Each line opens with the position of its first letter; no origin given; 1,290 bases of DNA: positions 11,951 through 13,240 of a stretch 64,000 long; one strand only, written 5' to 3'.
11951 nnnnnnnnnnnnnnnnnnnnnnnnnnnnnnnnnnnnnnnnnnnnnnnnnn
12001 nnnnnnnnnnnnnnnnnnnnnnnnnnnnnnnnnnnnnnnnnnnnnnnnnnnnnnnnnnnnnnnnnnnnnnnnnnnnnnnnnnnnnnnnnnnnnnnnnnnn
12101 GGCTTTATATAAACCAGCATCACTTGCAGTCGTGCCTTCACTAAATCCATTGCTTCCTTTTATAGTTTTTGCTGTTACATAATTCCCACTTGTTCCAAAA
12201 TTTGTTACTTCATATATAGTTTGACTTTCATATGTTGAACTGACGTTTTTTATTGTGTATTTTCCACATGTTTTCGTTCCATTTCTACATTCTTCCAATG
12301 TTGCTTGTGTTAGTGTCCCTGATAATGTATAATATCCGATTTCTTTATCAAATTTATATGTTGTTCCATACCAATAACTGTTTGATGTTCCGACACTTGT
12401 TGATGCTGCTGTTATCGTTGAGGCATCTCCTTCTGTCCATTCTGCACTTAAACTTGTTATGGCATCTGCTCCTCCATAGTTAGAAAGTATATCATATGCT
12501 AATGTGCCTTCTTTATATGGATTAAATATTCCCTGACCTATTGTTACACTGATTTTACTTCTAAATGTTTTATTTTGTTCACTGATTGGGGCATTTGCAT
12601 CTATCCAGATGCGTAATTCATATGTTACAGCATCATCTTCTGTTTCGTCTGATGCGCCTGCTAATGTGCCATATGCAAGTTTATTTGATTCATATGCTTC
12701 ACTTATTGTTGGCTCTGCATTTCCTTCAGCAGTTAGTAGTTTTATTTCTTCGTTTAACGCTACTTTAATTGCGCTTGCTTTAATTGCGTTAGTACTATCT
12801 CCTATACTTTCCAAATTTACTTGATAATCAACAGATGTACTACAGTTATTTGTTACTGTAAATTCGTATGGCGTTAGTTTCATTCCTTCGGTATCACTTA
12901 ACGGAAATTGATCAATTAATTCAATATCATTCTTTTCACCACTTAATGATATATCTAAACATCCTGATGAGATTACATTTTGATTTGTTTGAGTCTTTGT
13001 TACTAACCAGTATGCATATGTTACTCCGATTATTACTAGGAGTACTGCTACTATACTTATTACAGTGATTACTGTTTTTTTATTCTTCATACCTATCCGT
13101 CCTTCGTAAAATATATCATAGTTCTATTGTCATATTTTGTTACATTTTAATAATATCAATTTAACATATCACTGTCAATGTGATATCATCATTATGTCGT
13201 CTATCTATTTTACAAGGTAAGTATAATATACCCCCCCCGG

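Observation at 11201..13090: Paralogous large secreted proteins with a TasA/camelysin-like signal region and a shared, uncharacterised ~300-aa C-terminal domain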

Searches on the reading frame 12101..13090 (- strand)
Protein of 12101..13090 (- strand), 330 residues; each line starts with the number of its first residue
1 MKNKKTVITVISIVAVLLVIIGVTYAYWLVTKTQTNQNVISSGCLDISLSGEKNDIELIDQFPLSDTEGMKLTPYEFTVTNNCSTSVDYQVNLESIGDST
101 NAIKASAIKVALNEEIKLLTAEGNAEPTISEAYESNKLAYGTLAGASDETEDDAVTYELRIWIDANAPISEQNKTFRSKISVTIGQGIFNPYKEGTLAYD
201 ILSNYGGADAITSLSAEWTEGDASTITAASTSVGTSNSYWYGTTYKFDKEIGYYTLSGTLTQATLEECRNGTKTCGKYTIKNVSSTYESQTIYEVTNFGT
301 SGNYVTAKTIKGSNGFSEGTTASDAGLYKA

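Call 21: search_solved_structures(query=A2, max_evalue=10, show_alignments=3)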
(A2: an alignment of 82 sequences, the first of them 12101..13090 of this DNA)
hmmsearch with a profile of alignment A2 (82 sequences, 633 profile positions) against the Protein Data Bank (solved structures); distinct sequences matched with E-value up to 10: 2.
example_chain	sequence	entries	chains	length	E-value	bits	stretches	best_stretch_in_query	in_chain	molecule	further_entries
9ghi_H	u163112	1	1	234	2.1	9.9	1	303-336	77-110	MAC1 heavy chain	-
7qu1_A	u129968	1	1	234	2.2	9.9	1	303-336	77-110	Fab MAC1 heavy chain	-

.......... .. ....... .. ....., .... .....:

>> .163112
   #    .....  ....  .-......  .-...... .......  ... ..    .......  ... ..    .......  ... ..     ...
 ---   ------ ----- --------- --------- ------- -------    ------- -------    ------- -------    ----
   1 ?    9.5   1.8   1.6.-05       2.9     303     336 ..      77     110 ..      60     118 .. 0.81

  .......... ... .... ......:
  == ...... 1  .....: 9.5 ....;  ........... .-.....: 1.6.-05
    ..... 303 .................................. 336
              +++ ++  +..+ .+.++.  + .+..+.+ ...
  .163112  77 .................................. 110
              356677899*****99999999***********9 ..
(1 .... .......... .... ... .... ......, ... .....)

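Call 29: predict_structure(alignment_id=A2)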
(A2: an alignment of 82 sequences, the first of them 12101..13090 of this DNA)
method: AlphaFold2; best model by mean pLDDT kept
length: 330 residues; sequences in the alignment: 82
mean_pLDDT: 87.2   pTM: 0.57
mean pLDDT of the five models: 87.2, 85.3, 85.1, 84.8, 84.4
residues with pLDDT >= 90: 186; 70-90: 110; 50-70: 25; < 50: 9
segments of 3 or more residues with pLDDT < 50: 29-37
pLDDT, mean of each block of 10 residues (from residue 1): 77 92 65 41 70 70 92 91 87 92 94 94 86 91 88 92 94 90 73 79 77 92 96 95 98 98 98 98 98 98 97 91 86
secondary structure, 60 per line:
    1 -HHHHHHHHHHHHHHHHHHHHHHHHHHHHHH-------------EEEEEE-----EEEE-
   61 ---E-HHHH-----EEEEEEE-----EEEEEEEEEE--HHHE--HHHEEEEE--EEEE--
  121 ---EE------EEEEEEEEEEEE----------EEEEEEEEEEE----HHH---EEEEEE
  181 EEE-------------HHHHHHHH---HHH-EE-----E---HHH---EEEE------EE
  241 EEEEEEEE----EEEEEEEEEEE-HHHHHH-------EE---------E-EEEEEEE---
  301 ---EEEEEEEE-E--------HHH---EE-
elements in order: H2-31 E45-50 E56-59 H66-69 E75-81 E87-96 E108-112 E115-118 E132-143 E154-164 E175-183 H197-204 E229-232 E239-248 E253-263 H265-270 E291-297 E304-311

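Call 31: fold_search(model_id=the predicted structure, library=pdb)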
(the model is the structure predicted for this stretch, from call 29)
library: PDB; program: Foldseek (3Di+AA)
matches with E <= 10: 1645; with E <= 0.001: 0
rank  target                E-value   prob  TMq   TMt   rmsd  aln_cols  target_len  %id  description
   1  5khr_L                1.8e-03  0.38  0.13  0.19  15.3       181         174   10  Model of human Anaphase-promoting complex/Cyclosome complex (APC15 deletion mutant) in complex with the E2 UBE2C/UBCH1 (released 2016-08-24)
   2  4ui9_L                4.3e-03  0.57  0.16  0.23  13.6       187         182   13  Atomic structure of the human Anaphase-Promoting Complex (released 2015-06-17)
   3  5l9t_L                4.5e-03  0.63  0.16  0.25  13.0       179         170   10  Model of human Anaphase-promoting complex/Cyclosome (APC/C-CDH1) with E2 UBE2S poised for polyubiquitination where UBE (released 2016-10-26)
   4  3ac0_B                7.0e-03  0.75  0.15  0.07   7.8       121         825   12  Crystal structure of Beta-glucosidase from Kluyveromyces marxianus in complex with glucose (released 2010-08-11)
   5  3mpb_A                7.0e-03  0.12  0.10  0.13  19.3       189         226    9  Z5688 from E. coli O157:H7 bound to fructose (released 2010-07-21)
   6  6q6g_L                7.8e-03  0.44  0.16  0.23  14.2       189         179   13  Cryo-EM structure of the APC/C-Cdc20-Cdk2-cyclinA2-Cks2 complex, the D1 box class (released 2019-09-11)
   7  5l9u_L                8.3e-03  0.54  0.16  0.24  13.0       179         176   11  Model of human Anaphase-promoting complex/Cyclosome (APC/C-CDH1) with a cross linked Ubiquitin variant-substrate-UBE2C (released 2016-09-14)
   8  9gaw_L                8.3e-03  0.54  0.16  0.25  14.9       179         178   13  High-resolution structure of the Anaphase-promoting complex/cyclosome (APC/C) bound to co-activator Cdh1 (released 2024-08-14)
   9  7qyd_A                8.7e-03  0.66  0.20  0.13  10.5       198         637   12  mosquitocidal Cry11Ba determined at pH 6.5 from naturally-occurring nanocrystals by Serial femtosecond crystallography (released 2022-07-27)
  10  5g04_L                8.7e-03  0.23  0.13  0.20  15.3       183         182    9  Structure of the human APC-Cdc20-Hsl1 complex (released 2016-05-25)
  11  6fq0_C                9.7e-03  0.25  0.15  0.22  23.1       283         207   10  Crystal structure of the CsuC-CsuA/B chaperone-subunit preassembly complex of the archaic chaperone-usher Csu pili of  (released 2018-09-26)
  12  9hxw_A                1.0e-02  0.89  0.16  0.02   7.7       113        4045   15  Cryo-EM structure of the human UBR4/KCMF1/CALM1 complex (composite map) (released 2025-12-10)
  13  2cdp_C                1.0e-02  0.82  0.18  0.35   8.1       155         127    9  Structure of a CBM6 in complex with neoagarohexaose (released 2006-02-08)
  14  8k13_A                1.0e-02  0.41  0.18  0.12  21.3       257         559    9  SID1 transmembrane family member 1 (released 2024-07-10)
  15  4aqs_A                1.0e-02  0.25  0.12  0.10  14.1       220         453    4  Laminin beta1 LN-LE1-4 structure (released 2012-08-15)
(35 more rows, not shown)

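Call 41: search_protein_families(library=ncbifam, alignment_id=A2, max_evalue=0.1)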
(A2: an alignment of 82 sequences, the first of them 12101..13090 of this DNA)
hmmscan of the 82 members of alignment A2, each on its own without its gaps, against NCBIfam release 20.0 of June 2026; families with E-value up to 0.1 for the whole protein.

A. member 1, window:12101-13090:- (330 aa): 2 families
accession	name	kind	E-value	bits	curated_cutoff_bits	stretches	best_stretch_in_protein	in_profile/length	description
TIGR04088.1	cognate_SipW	domain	0.017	15.3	19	1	11-28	2-19/34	SipW-dependent-type signal peptide-containing protein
NF008109.0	PRK10856.1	equivalog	0.023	14.4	208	1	15-136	119-236/334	cytoskeleton protein RodZ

B. families by the number of members that match (of 82 scanned): 17 families
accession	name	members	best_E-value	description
NF004285.1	PRK05696.1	10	0.0074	flagellar basal body-associated protein FliL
TIGR04088.1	cognate_SipW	10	0.012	SipW-dependent-type signal peptide-containing protein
NF006897.1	PRK09379.1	9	0.0061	polyisoprenyl-teichoic acid--peptidoglycan teichoic acid transferase TagU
NF008109.0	PRK10856.1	2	0.023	cytoskeleton protein RodZ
NF041606.1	dguan_cyc_DgcA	1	0.012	diguanylate cyclase DgcA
NF010934.1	PRK14354.1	1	0.016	bifunctional UDP-N-acetylglucosamine diphosphorylase/glucosamine-1-phosphate N-acetyltransferase GlmU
TIGR02838.1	spore_V_AC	1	0.022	stage V sporulation protein AC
NF051431.1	Rv0361_Cterm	1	0.023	Rv0361 family membrane protein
NF053623.1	fluoroAc_FarE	1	0.028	fluoroacetate reductase subunit FarE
TIGR00147.1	TIGR00147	1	0.041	YegS/Rv2252/BmrU family lipid kinase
NF005167.0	PRK06638.2-2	1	0.044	NADH-quinone oxidoreductase subunit J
NF045664.1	XdhC_rel_AOR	1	0.056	XdhC family aldehyde oxidoreductase maturation factor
NF033543.2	transpos_IS256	1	0.064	IS256 family transposase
TIGR04089.1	exp_by_SipW_III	1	0.069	alternate-type signal peptide domain-containing protein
NF038058.1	adhes_P110_Nter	1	0.096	P110/LppT family adhesin N-terminal domain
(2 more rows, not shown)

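Call 49: find_related_loci(query=A2, collection=genome_contigs, flank=10000)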
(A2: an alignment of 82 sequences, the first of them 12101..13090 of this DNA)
Query A2 (330 aa) in genome_contigs; peptide patterns used: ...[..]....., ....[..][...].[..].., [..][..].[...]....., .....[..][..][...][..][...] (x = any residue, [..] = any of these).
596 stretches matched a pattern (row limit reached: there are more); 83 encode a relative of the query (tblastn E <= 1e-3); the best 80 are kept; 80 distinct loci.
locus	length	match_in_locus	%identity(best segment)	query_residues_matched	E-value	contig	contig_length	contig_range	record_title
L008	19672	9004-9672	37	1-237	1e-36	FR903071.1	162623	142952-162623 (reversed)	Mycoplasma sp. CAG:776 genomic scaffold, scf34, whole genome shotgun sequence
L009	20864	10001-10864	33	3-257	2e-35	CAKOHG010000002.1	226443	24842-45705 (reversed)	MAG: uncultured Bacilli bacterium isolate REFINED_METABAT215_TOP10_CONTIGS_1500_ASSEMBLY_K77_MERGED__Hadza_MoBio_C-REDO_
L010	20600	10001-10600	40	3-204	2e-35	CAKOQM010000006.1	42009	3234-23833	MAG: uncultured Bacilli bacterium isolate REFINED_METABAT215_TOP10_CONTIGS_1500_ASSEMBLY_K77_MERGED__Hadza_MoBio_hadza-E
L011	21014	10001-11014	32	1-296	3e-35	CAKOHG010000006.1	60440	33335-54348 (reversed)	MAG: uncultured Bacilli bacterium isolate REFINED_METABAT215_TOP10_CONTIGS_1500_ASSEMBLY_K77_MERGED__Hadza_MoBio_C-REDO_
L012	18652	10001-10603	38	2-204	6e-35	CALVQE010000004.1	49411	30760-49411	MAG: uncultured Bacilli bacterium isolate BRZ_FK__bin21 genome assembly, contig: BRZ_FK__NODE_903_length_49411_cov_17.51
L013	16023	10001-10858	34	2-256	8e-34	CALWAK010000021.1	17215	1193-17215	MAG: uncultured Bacilli bacterium isolate BRZ_GD__bin14 genome assembly, contig: BRZ_GD__NODE_4213_length_17215_cov_6.73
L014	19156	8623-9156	40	5-182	1e-33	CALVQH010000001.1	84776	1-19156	MAG: uncultured Bacilli bacterium isolate BRZ_HC__bin52 genome assembly, contig: BRZ_HC__NODE_302_length_84776_cov_5.846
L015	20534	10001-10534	39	2-182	5e-33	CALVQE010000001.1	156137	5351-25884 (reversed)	MAG: uncultured Bacilli bacterium isolate BRZ_FK__bin21 genome assembly, contig: BRZ_FK__NODE_112_length_156137_cov_20.4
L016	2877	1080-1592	41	16-191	5e-33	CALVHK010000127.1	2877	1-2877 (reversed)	MAG: uncultured Bacilli bacterium isolate BRZ_DN__bin106 genome assembly, contig: BRZ_DN__NODE_42161_length_2877_cov_11.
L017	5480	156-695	38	1-184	2e-32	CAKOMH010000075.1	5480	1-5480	MAG: uncultured Bacilli bacterium isolate REFINED_METABAT215_TOP10_CONTIGS_1500_ASSEMBLY_K77_MERGED__Hadza_MoBio_hadza-I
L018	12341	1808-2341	40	1-182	3e-32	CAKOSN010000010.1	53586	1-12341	MAG: uncultured Bacilli bacterium isolate REFINED_METABAT215_TOP10_CONTIGS_1500_ASSEMBLY_K77_MERGED__Hadza_PheChl_Fiber-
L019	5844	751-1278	40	3-182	9e-32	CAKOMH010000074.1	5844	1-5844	MAG: uncultured Bacilli bacterium isolate REFINED_METABAT215_TOP10_CONTIGS_1500_ASSEMBLY_K77_MERGED__Hadza_MoBio_hadza-I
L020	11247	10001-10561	41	1-191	1e-31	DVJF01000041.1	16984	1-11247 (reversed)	MAG TPA_asm: Candidatus Caccenecus avistercoris isolate CHK193-13418 CHK193__C132508_L16984_ERR3414588, whole genome sho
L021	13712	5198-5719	38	13-191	1e-31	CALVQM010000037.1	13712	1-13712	MAG: uncultured Bacilli bacterium isolate BRZ_NT__bin122 genome assembly, contig: BRZ_NT__NODE_5503_length_13712_cov_5.4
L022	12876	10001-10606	39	1-204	1e-30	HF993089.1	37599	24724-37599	Mycoplasma sp. CAG:956 genomic scaffold, scf28, whole genome shotgun sequence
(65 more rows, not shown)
